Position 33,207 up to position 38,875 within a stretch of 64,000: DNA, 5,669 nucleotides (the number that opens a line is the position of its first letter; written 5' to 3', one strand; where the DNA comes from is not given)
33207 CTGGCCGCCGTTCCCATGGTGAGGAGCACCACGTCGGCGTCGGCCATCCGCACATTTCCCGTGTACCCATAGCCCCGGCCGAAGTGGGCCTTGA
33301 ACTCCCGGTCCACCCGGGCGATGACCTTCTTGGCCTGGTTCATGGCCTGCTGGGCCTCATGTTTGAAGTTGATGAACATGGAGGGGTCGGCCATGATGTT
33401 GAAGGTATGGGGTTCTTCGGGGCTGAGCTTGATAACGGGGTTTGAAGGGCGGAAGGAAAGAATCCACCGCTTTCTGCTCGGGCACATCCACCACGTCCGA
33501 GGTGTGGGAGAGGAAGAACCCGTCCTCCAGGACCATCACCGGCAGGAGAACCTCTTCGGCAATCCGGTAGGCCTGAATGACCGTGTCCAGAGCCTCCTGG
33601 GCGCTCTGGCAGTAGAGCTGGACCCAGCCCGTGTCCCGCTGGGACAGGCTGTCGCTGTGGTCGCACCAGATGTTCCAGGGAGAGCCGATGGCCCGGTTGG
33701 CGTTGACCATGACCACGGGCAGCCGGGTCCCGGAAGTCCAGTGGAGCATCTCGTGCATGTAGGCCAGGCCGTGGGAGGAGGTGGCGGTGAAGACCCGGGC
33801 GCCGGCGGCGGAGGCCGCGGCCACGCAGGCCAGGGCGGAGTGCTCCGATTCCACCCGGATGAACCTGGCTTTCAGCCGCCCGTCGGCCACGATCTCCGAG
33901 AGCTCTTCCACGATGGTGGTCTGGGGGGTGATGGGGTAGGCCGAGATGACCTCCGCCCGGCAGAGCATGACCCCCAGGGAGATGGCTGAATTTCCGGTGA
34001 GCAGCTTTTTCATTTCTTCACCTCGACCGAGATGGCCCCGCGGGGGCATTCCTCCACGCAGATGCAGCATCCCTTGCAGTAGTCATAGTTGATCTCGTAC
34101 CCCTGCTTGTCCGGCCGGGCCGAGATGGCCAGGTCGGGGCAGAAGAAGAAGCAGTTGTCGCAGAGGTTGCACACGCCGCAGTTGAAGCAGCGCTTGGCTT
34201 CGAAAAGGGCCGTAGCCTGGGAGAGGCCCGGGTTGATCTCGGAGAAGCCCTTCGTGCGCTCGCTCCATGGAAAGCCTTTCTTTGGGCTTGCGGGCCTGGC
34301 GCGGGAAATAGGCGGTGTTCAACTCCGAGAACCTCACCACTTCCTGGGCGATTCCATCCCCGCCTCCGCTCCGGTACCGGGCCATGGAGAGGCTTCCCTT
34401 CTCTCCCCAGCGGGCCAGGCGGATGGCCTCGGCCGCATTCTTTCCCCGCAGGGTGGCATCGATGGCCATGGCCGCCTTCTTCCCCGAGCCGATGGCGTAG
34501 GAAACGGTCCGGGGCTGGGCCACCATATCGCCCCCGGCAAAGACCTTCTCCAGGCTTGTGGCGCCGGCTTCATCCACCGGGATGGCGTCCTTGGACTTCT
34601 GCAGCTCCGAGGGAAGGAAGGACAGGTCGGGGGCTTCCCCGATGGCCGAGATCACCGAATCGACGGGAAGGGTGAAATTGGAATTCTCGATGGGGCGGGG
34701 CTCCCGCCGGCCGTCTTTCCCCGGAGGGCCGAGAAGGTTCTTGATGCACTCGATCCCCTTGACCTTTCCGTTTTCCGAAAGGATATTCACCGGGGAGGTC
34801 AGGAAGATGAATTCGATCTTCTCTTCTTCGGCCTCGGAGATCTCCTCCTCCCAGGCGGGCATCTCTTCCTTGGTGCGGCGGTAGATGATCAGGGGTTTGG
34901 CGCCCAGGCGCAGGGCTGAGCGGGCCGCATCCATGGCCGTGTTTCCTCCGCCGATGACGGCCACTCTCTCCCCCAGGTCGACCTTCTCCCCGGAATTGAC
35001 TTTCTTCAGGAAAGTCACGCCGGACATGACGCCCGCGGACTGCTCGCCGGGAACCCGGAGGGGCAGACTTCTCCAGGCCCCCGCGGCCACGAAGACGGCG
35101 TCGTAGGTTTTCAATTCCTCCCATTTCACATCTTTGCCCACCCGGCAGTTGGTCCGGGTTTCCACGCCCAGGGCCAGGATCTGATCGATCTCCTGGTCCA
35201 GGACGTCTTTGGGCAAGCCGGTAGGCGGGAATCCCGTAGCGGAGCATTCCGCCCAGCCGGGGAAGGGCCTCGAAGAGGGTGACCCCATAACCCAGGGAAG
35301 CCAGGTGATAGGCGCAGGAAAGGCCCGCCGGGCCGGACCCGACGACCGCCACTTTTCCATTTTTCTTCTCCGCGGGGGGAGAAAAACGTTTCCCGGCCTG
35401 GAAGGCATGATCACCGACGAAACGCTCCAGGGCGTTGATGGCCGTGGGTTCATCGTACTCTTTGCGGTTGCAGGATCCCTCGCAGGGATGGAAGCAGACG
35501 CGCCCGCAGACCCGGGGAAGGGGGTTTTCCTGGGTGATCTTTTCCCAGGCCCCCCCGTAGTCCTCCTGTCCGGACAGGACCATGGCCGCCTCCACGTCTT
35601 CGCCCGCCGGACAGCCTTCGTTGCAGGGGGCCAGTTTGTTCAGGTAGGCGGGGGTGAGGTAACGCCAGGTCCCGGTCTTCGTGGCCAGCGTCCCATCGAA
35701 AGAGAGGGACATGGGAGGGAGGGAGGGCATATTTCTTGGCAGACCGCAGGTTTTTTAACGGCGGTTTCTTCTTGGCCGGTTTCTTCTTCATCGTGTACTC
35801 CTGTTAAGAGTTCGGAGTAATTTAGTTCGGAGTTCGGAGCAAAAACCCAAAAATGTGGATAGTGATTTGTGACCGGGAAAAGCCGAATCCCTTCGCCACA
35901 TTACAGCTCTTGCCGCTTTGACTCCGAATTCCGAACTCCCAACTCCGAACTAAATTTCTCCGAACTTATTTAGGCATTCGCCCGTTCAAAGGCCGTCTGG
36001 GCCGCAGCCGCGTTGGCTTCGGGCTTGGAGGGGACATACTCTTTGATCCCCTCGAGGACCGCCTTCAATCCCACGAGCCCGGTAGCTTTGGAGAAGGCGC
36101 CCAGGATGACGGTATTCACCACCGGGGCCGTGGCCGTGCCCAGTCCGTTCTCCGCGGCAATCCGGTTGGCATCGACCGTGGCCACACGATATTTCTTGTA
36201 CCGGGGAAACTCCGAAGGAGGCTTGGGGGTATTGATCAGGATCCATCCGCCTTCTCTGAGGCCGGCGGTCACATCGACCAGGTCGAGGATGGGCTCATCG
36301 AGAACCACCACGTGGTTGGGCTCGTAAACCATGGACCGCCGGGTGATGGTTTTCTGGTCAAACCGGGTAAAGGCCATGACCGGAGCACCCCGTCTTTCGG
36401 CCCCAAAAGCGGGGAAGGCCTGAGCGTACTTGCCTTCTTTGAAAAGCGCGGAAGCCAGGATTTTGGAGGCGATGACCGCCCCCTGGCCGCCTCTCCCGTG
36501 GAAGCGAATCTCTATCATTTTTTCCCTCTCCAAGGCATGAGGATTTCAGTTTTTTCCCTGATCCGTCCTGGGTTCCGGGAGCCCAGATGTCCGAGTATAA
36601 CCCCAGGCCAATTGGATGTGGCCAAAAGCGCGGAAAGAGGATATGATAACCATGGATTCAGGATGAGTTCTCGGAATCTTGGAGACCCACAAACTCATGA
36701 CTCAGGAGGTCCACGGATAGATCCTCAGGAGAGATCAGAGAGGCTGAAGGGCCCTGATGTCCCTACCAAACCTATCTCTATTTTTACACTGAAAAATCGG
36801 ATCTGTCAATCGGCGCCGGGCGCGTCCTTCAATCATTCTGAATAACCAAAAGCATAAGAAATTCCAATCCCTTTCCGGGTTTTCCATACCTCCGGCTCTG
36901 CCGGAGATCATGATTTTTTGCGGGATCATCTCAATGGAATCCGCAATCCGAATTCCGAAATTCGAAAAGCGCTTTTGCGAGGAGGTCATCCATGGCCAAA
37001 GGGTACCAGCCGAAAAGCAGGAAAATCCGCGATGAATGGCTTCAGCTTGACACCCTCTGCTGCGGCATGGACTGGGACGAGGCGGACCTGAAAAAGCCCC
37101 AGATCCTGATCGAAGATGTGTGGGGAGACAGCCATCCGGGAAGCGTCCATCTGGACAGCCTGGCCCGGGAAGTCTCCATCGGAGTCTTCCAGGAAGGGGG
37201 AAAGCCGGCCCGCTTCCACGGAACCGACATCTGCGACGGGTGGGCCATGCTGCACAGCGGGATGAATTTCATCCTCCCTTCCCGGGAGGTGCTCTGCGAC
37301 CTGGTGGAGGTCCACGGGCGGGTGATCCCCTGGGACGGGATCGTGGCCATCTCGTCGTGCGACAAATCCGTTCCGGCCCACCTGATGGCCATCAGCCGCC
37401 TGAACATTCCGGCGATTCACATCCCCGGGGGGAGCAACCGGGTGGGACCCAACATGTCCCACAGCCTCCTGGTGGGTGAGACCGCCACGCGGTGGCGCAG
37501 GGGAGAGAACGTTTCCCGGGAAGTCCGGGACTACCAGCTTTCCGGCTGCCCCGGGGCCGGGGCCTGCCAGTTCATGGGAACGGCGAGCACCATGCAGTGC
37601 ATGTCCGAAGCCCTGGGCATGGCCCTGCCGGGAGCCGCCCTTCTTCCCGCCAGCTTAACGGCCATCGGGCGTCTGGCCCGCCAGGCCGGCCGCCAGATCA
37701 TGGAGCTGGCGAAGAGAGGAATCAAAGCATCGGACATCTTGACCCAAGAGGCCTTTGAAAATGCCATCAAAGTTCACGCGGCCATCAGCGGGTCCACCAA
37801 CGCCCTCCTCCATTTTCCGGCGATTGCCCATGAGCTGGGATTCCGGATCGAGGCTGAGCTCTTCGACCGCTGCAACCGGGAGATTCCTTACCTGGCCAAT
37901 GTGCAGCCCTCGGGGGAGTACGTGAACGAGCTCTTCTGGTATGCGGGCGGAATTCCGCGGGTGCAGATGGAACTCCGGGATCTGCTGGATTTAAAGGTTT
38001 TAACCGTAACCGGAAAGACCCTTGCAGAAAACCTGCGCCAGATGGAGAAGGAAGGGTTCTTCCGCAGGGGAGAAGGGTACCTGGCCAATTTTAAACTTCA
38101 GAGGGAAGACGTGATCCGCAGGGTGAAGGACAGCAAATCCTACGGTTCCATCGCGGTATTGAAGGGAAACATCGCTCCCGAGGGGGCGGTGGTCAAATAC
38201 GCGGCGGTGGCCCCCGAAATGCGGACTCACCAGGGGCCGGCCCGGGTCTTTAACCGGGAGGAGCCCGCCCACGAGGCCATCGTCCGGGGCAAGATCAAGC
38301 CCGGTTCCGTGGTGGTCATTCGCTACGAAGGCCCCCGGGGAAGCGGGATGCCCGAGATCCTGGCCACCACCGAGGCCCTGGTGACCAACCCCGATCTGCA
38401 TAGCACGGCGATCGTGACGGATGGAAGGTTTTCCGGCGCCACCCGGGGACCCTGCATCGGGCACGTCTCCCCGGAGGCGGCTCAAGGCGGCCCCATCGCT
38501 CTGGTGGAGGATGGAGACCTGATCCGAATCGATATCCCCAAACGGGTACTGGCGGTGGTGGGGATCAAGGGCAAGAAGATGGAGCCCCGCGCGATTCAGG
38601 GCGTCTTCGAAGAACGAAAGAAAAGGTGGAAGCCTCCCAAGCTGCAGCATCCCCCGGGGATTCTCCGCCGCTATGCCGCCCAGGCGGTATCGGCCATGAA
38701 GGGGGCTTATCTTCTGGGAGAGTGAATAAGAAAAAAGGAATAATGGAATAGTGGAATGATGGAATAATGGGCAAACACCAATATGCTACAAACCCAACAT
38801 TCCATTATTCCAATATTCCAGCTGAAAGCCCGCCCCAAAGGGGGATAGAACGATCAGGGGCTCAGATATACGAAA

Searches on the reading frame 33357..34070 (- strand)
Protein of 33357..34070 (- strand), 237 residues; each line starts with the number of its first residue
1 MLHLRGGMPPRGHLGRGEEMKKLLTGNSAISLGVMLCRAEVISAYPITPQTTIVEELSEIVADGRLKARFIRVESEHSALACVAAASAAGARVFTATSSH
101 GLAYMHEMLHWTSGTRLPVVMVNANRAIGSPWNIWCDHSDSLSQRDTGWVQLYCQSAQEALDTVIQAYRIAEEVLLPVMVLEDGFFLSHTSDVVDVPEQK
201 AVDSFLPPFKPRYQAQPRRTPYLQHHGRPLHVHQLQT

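Call 10: search_protein_families(library=pfam, proteins=[window:33357-34070:-], max_evalue=0.001)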
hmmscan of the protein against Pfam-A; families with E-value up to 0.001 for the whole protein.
window:33357-34070:- (237 aa): 1 family
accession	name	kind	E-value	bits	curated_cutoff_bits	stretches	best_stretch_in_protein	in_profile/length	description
PF01855.24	POR_N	-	5.6e-69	232.8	27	1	33-221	2-197/231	Pyruvate flavodoxin/ferredoxin oxidoreductase, thiamine diP-bdg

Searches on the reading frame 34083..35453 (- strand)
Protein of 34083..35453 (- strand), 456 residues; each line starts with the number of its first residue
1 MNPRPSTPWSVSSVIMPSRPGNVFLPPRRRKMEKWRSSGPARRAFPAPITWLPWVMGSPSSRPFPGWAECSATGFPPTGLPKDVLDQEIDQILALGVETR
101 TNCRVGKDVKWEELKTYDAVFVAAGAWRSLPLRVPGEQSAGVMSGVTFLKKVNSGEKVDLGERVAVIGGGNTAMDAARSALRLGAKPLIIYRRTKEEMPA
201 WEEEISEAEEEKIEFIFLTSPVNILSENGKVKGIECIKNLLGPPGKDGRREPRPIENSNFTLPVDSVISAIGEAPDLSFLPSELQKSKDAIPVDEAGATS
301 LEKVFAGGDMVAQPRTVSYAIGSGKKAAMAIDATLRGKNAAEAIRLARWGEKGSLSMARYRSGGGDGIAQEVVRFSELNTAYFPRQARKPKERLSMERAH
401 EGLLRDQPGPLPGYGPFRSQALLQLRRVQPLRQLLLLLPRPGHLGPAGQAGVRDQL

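Call 10: search_protein_families(library=pfam, proteins=[window:34083-35453:-], max_evalue=0.001)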
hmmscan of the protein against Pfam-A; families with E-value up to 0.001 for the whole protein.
window:34083-35453:- (456 aa): 3 families
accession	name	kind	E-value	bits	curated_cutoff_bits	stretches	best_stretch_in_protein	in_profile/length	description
PF07992.20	Pyr_redox_2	-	5.3e-25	88.9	26.1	1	102-324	84-291/291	Pyridine nucleotide-disulphide oxidoreductase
PF13738.12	Pyr_redox_3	-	9.8e-07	28.7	30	1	119-281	127-275/305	Pyridine nucleotide-disulphide oxidoreductase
PF00070.33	Pyr_redox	-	3.7e-06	27.8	22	1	163-235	1-78/82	Pyridine nucleotide-disulphide oxidoreductase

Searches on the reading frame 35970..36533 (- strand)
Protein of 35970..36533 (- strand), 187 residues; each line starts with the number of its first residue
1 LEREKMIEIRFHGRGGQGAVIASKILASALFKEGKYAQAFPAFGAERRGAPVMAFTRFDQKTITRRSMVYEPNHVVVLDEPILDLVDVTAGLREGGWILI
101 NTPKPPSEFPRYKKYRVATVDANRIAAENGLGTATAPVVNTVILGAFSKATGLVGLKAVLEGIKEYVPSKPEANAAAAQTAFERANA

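Call 10: search_protein_families(library=pfam, proteins=[window:35970-36533:-], max_evalue=0.001)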
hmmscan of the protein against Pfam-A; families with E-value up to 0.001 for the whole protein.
window:35970-36533:- (187 aa): 1 family
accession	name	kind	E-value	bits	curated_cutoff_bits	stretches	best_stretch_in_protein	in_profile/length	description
PF01558.24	POR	-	7.8e-41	140.5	27.4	1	15-183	1-173/173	Pyruvate ferredoxin/flavodoxin oxidoreductase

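Call 47: search_protein_families(library=ncbifam, proteins=[window:35970-36533:-], max_evalue=0.00001)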
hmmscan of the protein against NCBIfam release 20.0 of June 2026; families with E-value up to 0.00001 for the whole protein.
window:35970-36533:- (187 aa): 18 families
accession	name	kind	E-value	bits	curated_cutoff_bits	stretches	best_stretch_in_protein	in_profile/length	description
NF006321.0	PRK08534.1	equivalog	3.2e-62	209.4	225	1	6-184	1-176/181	pyruvate ferredoxin oxidoreductase subunit gamma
TIGR02175.1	PorC_KorC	subfamily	1.2e-60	204.3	81.1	1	6-185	1-175/177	2-oxoacid:acceptor oxidoreductase, gamma subunit, pyruvate/2-ketoisovalerate family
NF040683.1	PorC_Meth_Thtga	equivalog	8.8e-60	201.4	270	1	6-184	1-172/177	pyruvate synthase subunit PorC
NF010632.0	PRK14029.1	equivalog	2e-57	193.8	335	1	6-185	1-180/185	pyruvate/ketoisovalerate ferredoxin oxidoreductase subunit gamma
NF045762.1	PhenlGlyoxDHPadE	equivalog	4.2e-46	157.2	300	1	6-165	1-157/187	NADH-dependent phenylglyoxylate dehydrogenase subunit gamma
NF004497.0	PRK05844.1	equivalog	7e-25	87.7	243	1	6-182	1-182/186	pyruvate flavodoxin oxidoreductase subunit gamma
NF006323.0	PRK08537.1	equivalog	4e-14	52.4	235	1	8-181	4-174/181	2-oxoacid:ferredoxin oxidoreductase subunit gamma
TIGR02176.1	pyruv_ox_red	equivalog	4.3e-13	48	911.35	1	2-167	409-582/1167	pyruvate:ferredoxin (flavodoxin) oxidoreductase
NF045790.1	OxalOxreddelta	equivalog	2.6e-12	46.5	230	1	25-182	34-209/316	oxalate oxidoreductase subunit delta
NF005322.0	PRK06853.1-2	equivalog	4.1e-12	46.3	237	1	4-182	3-186/197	indolepyruvate oxidoreductase subunit beta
TIGR03710.1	OAFO_sf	subfamily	5e-12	45.2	482.75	1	8-183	3-171/561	2-oxoacid:acceptor oxidoreductase subunit alpha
NF005325.0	PRK06853.1-5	equivalog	5.9e-12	45.7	230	1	6-102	3-97/192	indolepyruvate oxidoreductase subunit beta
TIGR03334.1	IOR_beta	equivalog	2e-11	44.2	205.8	1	8-170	2-175/189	indolepyruvate ferredoxin oxidoreductase subunit beta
NF006275.0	PRK08441.1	equivalog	1e-10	41.4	216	1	7-177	3-170/185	2-oxoglutarate-acceptor oxidoreductase subunit OorC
NF005323.0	PRK06853.1-3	equivalog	5.5e-10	39.5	238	0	3-103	3-100/197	indolepyruvate oxidoreductase subunit beta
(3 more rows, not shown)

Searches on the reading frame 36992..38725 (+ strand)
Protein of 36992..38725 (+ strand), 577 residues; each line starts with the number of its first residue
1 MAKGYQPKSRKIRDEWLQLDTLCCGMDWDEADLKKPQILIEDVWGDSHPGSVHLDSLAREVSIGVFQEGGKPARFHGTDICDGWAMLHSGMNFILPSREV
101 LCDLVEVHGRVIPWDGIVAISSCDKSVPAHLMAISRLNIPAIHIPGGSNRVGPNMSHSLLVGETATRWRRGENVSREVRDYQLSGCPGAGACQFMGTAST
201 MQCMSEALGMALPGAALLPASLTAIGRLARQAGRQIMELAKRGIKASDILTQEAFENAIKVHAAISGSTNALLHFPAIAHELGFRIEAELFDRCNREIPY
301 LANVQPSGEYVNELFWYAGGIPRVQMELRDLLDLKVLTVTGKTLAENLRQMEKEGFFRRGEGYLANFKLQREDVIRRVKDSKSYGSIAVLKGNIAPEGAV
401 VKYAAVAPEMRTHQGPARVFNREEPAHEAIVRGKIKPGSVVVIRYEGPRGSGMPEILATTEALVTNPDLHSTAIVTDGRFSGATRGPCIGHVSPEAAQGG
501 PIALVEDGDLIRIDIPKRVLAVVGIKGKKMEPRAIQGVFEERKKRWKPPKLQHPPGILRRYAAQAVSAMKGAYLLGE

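Call 10: search_protein_families(library=pfam, proteins=[window:36992-38725:+], max_evalue=0.001)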
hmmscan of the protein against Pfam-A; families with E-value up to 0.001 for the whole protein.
window:36992-38725:+ (577 aa): 2 families
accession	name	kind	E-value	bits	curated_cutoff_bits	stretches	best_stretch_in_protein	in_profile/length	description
PF00920.27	ILVD_EDD_N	-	1.4e-104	350.1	27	1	35-347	1-316/316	Dihydroxy-acid/6-phosphogluconate dehydratase N-terminal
PF24877.1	ILV_EDD_C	-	1.8e-63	213.8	27.7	1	373-572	1-191/191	Dihydroxy-acid/6-phosphogluconate dehydratase C-terminal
